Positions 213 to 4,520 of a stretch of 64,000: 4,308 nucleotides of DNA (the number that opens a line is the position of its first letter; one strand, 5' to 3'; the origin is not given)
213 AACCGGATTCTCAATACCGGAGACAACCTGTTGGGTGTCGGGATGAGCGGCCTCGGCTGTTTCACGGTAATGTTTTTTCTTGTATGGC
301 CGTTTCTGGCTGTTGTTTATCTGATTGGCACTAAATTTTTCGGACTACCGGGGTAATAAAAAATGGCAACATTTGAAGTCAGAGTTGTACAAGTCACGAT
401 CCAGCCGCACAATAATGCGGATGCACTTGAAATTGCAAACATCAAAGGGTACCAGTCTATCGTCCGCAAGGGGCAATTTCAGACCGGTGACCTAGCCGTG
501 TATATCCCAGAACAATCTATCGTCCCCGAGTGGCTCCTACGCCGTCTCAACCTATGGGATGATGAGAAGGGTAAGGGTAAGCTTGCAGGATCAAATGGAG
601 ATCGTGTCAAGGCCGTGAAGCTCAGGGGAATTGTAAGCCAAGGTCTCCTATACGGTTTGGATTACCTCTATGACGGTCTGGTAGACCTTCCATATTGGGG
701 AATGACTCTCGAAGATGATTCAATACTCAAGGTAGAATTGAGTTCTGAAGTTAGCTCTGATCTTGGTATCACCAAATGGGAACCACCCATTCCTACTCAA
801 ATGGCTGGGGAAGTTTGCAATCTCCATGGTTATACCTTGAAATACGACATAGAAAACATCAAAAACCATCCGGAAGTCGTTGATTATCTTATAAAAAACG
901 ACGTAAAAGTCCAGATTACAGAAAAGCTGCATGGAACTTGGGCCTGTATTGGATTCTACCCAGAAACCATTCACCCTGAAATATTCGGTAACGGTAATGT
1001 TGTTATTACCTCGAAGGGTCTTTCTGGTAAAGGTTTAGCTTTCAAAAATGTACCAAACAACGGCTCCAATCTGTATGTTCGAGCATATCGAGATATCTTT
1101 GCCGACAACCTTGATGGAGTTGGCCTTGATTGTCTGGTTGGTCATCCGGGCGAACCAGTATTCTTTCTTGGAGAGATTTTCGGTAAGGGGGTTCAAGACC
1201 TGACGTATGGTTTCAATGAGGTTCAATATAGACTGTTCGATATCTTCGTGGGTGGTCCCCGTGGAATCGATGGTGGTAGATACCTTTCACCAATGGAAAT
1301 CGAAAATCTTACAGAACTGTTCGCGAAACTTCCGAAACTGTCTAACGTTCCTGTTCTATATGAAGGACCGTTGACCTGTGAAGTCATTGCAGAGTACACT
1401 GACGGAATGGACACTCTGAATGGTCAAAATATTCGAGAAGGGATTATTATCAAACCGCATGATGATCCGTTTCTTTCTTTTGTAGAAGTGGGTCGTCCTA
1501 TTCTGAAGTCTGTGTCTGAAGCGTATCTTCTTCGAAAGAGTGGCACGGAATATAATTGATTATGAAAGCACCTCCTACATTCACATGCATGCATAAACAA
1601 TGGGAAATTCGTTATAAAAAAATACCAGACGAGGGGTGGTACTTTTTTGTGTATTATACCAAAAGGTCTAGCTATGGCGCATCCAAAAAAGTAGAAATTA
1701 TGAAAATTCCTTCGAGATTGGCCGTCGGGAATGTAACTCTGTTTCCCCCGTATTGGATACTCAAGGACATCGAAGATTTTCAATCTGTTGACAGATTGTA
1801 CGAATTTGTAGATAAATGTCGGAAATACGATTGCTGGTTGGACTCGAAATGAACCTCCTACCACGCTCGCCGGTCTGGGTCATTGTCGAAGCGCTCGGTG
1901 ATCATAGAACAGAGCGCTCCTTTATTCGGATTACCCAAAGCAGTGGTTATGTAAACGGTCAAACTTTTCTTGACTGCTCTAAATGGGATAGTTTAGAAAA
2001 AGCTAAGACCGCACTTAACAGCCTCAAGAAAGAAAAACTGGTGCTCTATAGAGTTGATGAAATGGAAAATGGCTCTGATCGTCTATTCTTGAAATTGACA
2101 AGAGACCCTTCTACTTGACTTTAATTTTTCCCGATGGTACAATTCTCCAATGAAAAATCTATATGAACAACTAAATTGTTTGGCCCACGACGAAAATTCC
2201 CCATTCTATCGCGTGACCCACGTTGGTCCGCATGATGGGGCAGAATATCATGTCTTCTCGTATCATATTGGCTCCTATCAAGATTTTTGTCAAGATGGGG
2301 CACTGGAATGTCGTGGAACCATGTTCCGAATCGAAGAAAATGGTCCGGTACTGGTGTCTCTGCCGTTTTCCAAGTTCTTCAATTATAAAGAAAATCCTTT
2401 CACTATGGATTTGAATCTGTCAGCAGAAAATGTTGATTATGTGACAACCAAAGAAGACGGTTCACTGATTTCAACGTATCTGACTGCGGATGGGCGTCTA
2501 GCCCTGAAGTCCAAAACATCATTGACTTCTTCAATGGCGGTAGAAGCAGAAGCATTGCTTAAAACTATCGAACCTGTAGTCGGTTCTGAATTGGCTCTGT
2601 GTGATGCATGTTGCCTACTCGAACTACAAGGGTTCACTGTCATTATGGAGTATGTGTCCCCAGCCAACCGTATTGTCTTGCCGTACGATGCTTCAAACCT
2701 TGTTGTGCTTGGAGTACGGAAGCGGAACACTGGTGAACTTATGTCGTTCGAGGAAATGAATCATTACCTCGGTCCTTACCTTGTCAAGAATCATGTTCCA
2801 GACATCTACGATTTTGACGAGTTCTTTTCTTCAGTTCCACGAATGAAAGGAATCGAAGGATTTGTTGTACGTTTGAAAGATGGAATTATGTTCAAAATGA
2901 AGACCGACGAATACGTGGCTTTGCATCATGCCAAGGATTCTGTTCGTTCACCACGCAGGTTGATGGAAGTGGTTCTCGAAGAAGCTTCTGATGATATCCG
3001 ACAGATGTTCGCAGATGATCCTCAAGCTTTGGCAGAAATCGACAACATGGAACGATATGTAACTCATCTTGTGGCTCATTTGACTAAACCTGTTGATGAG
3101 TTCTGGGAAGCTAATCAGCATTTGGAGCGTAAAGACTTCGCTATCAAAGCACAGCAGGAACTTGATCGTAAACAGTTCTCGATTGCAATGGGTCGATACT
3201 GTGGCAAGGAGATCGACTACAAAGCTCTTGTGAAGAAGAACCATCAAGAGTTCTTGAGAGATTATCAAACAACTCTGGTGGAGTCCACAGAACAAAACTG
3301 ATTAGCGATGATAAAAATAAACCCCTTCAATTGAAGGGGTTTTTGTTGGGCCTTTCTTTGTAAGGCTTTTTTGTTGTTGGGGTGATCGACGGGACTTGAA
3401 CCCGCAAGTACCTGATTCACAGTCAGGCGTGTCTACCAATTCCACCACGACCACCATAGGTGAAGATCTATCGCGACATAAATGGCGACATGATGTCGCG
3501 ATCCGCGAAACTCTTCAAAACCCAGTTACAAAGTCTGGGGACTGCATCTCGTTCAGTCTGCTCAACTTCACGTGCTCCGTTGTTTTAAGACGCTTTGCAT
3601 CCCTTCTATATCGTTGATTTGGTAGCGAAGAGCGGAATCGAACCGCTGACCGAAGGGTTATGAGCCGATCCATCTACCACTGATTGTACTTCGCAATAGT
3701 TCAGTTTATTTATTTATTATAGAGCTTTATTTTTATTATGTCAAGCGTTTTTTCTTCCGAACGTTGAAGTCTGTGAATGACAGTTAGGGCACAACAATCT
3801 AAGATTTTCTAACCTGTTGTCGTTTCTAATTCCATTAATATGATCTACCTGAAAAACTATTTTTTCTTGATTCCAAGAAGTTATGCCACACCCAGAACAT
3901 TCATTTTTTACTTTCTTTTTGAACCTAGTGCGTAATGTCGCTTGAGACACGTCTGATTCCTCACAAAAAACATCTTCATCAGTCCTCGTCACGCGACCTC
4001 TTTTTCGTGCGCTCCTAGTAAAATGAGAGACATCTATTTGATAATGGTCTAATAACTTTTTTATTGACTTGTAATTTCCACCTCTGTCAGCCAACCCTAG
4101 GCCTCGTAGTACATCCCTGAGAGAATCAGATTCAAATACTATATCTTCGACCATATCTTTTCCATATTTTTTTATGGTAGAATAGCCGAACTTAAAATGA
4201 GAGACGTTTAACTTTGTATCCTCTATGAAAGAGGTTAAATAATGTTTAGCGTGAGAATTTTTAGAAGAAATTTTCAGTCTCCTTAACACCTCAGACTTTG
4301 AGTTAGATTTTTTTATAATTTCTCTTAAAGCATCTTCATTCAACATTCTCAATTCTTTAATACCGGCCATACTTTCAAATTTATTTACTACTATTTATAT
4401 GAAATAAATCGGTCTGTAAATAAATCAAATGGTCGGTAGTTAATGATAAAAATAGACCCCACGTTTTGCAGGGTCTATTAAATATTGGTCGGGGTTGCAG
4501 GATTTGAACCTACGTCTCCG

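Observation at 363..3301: Two adjacent RNA ligases, one fused to a tRNA-binding OB-fold, at the head of a dispersed tRNA-repair toolkit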

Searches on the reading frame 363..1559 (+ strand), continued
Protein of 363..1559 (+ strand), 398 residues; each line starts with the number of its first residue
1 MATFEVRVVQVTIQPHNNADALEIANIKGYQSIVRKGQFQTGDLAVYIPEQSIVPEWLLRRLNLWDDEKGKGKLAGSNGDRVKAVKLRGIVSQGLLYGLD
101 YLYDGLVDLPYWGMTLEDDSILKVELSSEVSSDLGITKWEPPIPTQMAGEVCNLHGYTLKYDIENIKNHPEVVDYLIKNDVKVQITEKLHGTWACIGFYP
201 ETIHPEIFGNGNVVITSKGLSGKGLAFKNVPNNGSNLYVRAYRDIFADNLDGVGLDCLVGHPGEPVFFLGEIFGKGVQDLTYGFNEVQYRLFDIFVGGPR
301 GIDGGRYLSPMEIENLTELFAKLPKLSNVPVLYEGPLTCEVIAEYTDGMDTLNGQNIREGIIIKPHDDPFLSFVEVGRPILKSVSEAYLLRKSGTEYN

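Call 77: get_annotated_region(hit=H74, flank=6000)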
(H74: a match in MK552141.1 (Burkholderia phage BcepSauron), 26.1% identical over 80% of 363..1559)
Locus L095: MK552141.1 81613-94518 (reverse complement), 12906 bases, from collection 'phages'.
description: Burkholderia phage BcepSauron, complete genome.
organism: Burkholderia phage BcepSauron (NCBI taxid 2530033)
taxonomy: Viruses; Duplodnaviria; Heunggongvirae; Uroviricota; Caudoviricetes; Sarumanvirus; Sarumanvirus bcepsauron
host: Burkholderia cenocepacia; source: soil; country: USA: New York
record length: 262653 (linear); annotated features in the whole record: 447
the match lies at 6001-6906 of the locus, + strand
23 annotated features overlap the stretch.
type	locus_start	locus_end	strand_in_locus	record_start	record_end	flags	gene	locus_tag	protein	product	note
CDS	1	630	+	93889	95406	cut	-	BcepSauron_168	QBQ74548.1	type IIA topoisomerase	-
CDS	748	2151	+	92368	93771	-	-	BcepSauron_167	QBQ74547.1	hypothetical protein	-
CDS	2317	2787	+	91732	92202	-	-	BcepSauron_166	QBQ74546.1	hypothetical protein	-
CDS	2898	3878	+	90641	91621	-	-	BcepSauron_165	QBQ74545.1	hypothetical protein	-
CDS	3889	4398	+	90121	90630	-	-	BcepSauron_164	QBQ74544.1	hypothetical protein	-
CDS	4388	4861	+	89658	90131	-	-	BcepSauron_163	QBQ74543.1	hypothetical protein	-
CDS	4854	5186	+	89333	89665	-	-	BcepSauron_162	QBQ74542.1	hypothetical protein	-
CDS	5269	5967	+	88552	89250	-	-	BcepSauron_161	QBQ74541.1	hypothetical protein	-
CDS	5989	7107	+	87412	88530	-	-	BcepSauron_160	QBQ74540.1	RNA ligase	-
CDS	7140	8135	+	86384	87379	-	-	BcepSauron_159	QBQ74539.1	hypothetical protein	-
CDS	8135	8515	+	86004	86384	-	-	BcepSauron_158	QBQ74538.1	hypothetical protein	-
CDS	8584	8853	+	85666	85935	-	-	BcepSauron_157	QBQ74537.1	hypothetical protein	-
CDS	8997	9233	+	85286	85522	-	-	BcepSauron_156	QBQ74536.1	hypothetical protein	-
CDS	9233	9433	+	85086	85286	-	-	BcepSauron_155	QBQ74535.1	hypothetical protein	-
CDS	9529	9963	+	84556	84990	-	-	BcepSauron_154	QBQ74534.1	hypothetical protein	-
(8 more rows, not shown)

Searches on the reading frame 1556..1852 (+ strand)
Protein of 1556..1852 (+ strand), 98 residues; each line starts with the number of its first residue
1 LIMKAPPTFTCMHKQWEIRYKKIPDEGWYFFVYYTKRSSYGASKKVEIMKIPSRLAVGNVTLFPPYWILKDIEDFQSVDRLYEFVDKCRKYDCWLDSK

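Call 4: search_protein_families(library=pfam, proteins=[window:1556-1852:+], max_evalue=1)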
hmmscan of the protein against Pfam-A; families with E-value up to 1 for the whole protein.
window:1556-1852:+ (98 aa): 0 families

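Call 5: search_protein_families(library=phrogs, proteins=[window:1556-1852:+], max_evalue=0.01)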
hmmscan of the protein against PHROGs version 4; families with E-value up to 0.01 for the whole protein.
window:1556-1852:+ (98 aa): 0 families

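Call 60: search_protein_families(library=phrogs, proteins=[window:1562-1852:+], max_evalue=0.001)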
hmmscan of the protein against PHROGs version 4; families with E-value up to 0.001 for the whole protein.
window:1562-1852:+ (96 aa): 0 families

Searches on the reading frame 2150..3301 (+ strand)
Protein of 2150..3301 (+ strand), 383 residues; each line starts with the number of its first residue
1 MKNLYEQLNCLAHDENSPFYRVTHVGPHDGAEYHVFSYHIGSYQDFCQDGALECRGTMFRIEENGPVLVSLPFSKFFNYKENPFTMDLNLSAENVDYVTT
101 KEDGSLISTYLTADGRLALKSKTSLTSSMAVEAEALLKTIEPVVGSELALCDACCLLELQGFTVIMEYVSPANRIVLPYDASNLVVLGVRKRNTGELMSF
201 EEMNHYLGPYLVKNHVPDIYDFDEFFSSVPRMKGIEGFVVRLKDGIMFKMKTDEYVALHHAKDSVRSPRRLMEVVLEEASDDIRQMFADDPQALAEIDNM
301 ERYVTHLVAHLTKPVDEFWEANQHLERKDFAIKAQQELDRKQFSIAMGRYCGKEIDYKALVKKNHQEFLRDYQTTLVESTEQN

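Call 4: search_protein_families(library=pfam, proteins=[window:2150-3301:+], max_evalue=1)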
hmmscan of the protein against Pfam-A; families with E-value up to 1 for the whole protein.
window:2150-3301:+ (383 aa): 2 families
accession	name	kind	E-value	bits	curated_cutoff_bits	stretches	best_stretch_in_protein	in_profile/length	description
PF09511.15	RNA_lig_T4_1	-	3.2e-24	86.5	28.3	1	53-254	1-224/227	RNA ligase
PF20819.2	T4_Rnl1_C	-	1.2e-22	81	27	1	262-374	1-116/122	T4 RNA ligase 1, C-terminal domain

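Call 5: search_protein_families(library=phrogs, proteins=[window:2150-3301:+], max_evalue=0.01)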
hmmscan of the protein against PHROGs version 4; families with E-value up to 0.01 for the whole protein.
window:2150-3301:+ (383 aa): 2 families
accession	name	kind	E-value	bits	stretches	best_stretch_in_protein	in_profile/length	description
phrog_562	-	tail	1.6e-101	341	1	1-375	3-371/377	RNA ligase and tail fiber protein attachment catalyst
phrog_8238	-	DNA, RNA and nucleotide metabolism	3.6e-08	33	1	61-267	463-682/737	RNA ligase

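Call 7: search_solved_structures(query=window:2150-3301:+, max_evalue=10, show_alignments=2)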
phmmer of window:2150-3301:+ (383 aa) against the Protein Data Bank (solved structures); distinct sequences matched with E-value up to 10: 4.
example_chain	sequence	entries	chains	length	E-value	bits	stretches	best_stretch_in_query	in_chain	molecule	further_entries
2c5u_A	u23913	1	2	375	1e-61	212.5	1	1-376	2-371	RNA LIGASE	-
9do4_B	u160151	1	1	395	1.2e-61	212.3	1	1-376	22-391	RNA ligase 1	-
5tt6_A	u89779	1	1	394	8.4e-61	209.5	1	1-376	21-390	T4 RNA ligase 1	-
9qw7_A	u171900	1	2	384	0.0021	20.7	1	54-125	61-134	tRNA ligase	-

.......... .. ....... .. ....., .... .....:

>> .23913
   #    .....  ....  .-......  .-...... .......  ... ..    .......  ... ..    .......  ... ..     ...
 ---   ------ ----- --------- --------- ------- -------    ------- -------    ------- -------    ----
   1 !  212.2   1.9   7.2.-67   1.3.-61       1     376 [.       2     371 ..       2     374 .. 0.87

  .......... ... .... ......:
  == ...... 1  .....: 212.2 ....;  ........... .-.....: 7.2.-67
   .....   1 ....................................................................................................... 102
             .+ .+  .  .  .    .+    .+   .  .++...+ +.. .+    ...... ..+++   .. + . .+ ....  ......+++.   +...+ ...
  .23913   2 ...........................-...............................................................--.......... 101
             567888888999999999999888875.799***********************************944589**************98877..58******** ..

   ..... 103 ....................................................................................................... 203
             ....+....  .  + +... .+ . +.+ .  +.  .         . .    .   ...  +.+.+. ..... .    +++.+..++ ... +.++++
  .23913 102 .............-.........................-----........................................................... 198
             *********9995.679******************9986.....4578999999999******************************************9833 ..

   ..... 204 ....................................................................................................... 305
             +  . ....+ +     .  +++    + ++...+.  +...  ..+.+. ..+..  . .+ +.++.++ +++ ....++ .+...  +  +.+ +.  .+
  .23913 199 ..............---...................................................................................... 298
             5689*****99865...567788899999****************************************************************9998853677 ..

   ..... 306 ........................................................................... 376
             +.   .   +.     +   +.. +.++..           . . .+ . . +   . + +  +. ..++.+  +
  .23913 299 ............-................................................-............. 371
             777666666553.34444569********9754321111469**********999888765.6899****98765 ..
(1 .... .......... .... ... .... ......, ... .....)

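Call 15: search_dna_similar(query=window:2150-3301:+, collection=phages, mode=protein, max_rows=30)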
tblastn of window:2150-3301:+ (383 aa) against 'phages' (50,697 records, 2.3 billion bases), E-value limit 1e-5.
Records with a match: 1662; places in all: 1662; records where one place covers at least 80% of the query: 1551.
Best place of each record, by identity: <60% 1662.
By first word of the organism name: Escherichia 637; Klebsiella 287; Shigella 83; Aeromonas 77; Acinetobacter 69; Enterobacter 56; Vibrio 54; Enterobacteria 48; Salmonella 38; Yersinia 37; and 51 more.
By host as written in the record: Escherichia coli 272; - 175; Klebsiella pneumoniae 96; Escherichia coli B 28; Escherichia coli O157:H7 27; Aeromonas salmonicida 27; Escherichia coli str. K-12 substr. MG1655 22; Shigella sp. 21; and 430 more.
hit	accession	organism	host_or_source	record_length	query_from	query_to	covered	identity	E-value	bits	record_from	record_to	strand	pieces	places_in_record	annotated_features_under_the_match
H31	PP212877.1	Aeromonas phage PS49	Aeromonas hydrophila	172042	1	371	97%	41.2%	8e-63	223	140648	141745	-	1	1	hypothetical protein (x2)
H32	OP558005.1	Klebsiella phage vB_KpnM_VPA32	Klebsiella pneumoniae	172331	1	371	97%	41.2%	1e-62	223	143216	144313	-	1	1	RNA ligase | endonuclease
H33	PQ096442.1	Enterobacter phage EnC07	Enterobacter cloacae complex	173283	1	371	97%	41.2%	1e-62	223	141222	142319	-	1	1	RNA ligase | endonuclease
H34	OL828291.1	Enterobacter phage vB-EclM_KMB20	Enterobacter cloacae KMB220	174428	1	371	97%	41.2%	2e-62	222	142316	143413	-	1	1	RNA ligase | endonuclease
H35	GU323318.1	Enterobacter phage CC31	Escherichia coli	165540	1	371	97%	40.9%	1e-61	219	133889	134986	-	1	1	rnlA: RNA ligase 1 and tail fiber attachment catalyst | denA: endonuclease II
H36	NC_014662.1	Enterobacter phage CC31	Escherichia coli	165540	1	371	97%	40.9%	1e-61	219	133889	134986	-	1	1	rnlA: RNA ligase and tail fiber protein attachment catalyst | denA: endonuclease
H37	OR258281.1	Xanthomonas phage XaC1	Xanthomonas vesicatoria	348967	2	372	97%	40.8%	1e-66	234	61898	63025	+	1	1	RNA ligase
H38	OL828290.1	Enterobacter phage vB-EclM_KMB19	Enterobacter cloacae KMB536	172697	1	371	97%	40.7%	5e-62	221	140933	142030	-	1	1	RNA ligase | homing endonuclease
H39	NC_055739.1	Enterobacter phage myPSH1140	Enterobacter cloacae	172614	1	371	97%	40.7%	3e-59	213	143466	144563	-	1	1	RNA ligase and tail fiber protein attachment catalyst | endonuclease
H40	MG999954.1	Enterobacter phage myPSH1140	Enterobacter cloacae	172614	1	371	97%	40.7%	3e-59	213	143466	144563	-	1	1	RNA ligase 1 and tail fiber attachment catalyst | aerobic NDP reductase small subunit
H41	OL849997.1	Enterobacter phage vB-EclM_KMB17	Enterobacter cloacae KMB220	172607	1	371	97%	40.4%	2e-62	222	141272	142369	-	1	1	RNA ligase | homing endonuclease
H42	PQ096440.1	Enterobacter phage EnA02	Enterobacter cloacae complex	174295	1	371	97%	40.4%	2e-60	216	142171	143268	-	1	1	RNA ligase | endonuclease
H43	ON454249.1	Enterobacter phage vB_EclM-UFV01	Enterobacter cloacae ATCC 13047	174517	1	371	97%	40.4%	8e-60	214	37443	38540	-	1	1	RNA ligase | endonuclease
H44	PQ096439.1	Enterobacter phage EnC15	Enterobacter cloacae complex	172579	1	371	97%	40.4%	8e-60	214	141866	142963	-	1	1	RNA ligase | endonuclease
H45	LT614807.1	Cronobacter phage Pet-CM3-4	Cronobacter malonaticus LMG 23826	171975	1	371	97%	40.2%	8e-62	220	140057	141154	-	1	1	RNA ligase 1 and tail fiber attachment catalyst | Putative homing endonuclease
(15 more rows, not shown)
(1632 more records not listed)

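Call 19: search_protein_families(library=ncbifam, proteins=[window:2150-3301:+], max_evalue=0.01)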
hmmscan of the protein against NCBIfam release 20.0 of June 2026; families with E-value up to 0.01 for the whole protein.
window:2150-3301:+ (383 aa): 1 family
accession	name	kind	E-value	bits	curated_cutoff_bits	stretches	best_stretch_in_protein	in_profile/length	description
TIGR02308.1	RNA_lig_T4_1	equivalog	8e-88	295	242.25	1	2-375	1-368/373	T4 RnlA family RNA ligase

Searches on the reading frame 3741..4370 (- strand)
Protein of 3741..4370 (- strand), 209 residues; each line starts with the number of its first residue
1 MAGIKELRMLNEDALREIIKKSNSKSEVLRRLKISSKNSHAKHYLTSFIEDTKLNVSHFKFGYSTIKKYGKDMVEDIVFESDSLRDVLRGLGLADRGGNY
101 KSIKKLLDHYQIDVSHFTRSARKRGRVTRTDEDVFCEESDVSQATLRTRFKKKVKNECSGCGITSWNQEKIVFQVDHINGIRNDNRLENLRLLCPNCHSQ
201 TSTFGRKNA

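Call 13: search_protein_families(library=pfam, proteins=[window:3741-4370:-], max_evalue=0.1)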
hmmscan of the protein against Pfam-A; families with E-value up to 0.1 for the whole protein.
window:3741-4370:- (209 aa): 4 families
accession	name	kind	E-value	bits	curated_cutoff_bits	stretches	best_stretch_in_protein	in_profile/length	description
PF13392.12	HNH_3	-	1.2e-06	28.5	24.8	1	173-193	19-39/46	HNH endonuclease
PF01844.29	HNH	-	5.8e-06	26.8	21.4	1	158-201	1-44/47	HNH endonuclease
PF00165.29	HTH_AraC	-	0.0075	16.8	26.6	0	101-124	9-32/42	Bacterial regulatory helix-turn-helix proteins, AraC family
PF23551.1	Zn_ribbon_20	-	0.025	15.1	27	1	189-199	20-30/35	Zinc beta-ribbon domain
